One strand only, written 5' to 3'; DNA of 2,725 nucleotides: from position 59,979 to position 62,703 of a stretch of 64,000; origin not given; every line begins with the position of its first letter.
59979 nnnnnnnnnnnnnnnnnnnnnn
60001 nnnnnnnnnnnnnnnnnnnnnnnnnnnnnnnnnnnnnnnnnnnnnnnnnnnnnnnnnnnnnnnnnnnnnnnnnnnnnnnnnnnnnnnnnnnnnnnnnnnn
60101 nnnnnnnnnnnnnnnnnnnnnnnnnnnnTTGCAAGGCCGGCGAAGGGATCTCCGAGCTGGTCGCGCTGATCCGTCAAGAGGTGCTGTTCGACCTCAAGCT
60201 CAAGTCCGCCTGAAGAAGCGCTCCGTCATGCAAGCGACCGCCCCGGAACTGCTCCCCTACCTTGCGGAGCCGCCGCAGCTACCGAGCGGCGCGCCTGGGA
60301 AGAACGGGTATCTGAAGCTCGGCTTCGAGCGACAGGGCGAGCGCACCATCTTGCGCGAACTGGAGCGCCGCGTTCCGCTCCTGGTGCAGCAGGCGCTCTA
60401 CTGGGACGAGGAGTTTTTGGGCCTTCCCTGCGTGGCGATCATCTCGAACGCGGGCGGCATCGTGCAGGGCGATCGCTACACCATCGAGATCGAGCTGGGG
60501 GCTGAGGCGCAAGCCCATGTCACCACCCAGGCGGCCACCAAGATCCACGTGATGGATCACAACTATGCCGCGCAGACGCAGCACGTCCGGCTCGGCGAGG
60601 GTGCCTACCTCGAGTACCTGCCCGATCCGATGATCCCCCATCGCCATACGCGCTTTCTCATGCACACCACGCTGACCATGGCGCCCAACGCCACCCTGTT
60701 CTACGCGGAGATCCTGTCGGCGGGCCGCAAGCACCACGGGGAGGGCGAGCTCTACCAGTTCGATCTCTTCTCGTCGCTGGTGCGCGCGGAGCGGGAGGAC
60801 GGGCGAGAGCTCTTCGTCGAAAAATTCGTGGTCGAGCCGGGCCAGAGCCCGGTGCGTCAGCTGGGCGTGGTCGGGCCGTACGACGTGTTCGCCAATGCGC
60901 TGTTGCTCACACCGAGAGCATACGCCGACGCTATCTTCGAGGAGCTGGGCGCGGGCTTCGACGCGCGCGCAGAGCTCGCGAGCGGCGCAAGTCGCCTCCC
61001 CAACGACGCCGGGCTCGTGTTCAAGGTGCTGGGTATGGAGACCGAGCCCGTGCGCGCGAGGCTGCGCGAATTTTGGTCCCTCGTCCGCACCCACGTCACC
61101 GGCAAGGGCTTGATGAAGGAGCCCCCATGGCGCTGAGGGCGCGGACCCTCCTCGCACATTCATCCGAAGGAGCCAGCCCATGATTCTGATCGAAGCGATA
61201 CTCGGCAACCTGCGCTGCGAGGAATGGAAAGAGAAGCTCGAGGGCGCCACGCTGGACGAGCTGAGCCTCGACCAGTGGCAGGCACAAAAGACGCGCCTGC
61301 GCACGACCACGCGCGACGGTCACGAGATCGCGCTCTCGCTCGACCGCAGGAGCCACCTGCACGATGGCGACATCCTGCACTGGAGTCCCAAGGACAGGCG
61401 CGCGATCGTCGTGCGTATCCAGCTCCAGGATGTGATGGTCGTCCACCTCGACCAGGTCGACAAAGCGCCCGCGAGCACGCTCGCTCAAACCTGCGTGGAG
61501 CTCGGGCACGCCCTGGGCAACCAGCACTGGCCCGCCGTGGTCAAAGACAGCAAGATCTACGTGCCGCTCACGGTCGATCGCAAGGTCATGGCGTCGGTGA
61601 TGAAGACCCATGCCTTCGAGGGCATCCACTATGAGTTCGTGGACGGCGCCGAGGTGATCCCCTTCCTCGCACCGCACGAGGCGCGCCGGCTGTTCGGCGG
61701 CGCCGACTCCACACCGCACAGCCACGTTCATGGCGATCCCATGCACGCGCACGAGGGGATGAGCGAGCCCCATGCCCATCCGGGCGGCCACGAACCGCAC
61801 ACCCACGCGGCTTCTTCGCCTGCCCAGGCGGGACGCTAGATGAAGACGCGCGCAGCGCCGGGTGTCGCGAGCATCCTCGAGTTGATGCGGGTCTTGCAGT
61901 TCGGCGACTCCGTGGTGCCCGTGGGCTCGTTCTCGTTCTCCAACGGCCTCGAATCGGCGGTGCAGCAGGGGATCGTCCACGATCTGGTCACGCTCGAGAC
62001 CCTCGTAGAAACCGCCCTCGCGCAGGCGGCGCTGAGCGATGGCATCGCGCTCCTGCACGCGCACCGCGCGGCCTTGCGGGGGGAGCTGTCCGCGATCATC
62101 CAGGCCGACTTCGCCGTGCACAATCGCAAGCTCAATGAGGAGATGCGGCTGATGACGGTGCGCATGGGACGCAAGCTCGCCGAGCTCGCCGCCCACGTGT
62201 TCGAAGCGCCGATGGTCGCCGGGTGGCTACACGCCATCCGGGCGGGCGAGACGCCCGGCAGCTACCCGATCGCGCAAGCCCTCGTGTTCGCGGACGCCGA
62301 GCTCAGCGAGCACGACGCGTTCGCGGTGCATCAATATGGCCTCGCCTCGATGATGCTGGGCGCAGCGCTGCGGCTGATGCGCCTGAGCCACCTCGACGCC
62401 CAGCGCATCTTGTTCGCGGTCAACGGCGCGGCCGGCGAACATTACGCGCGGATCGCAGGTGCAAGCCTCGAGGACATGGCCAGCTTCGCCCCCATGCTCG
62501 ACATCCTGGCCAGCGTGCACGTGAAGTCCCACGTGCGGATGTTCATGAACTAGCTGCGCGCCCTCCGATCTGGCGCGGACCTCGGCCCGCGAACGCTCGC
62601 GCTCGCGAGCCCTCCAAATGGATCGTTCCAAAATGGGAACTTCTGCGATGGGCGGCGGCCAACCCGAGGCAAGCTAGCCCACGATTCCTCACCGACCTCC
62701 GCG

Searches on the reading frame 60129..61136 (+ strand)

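Call 66: search_protein_families(library=pfam, proteins=[window:60129-61136:+], max_evalue=0.001)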
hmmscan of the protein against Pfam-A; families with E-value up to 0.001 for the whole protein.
window:60129-61136:+ (335 aa): 1 family
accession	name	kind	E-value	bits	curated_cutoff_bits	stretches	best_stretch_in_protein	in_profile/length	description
PF01774.22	UreD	-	1.4e-50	172.6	27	1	104-306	2-200/201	UreD urease accessory protein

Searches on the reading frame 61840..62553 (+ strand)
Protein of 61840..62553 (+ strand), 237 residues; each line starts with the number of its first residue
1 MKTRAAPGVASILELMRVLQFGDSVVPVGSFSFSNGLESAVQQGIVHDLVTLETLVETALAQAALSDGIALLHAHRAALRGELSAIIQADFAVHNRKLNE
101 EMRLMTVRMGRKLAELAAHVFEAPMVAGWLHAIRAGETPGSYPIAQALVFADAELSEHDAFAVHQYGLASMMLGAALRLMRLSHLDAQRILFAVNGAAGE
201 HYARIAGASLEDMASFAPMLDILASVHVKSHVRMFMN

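Call 66: search_protein_families(library=pfam, proteins=[window:61840-62553:+], max_evalue=0.001)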
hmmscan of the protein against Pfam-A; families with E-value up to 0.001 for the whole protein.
window:61840-62553:+ (237 aa): 1 family
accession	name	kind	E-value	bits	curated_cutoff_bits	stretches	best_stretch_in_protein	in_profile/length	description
PF01730.21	UreF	-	2.5e-34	119.2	23.3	1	46-194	1-150/151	UreF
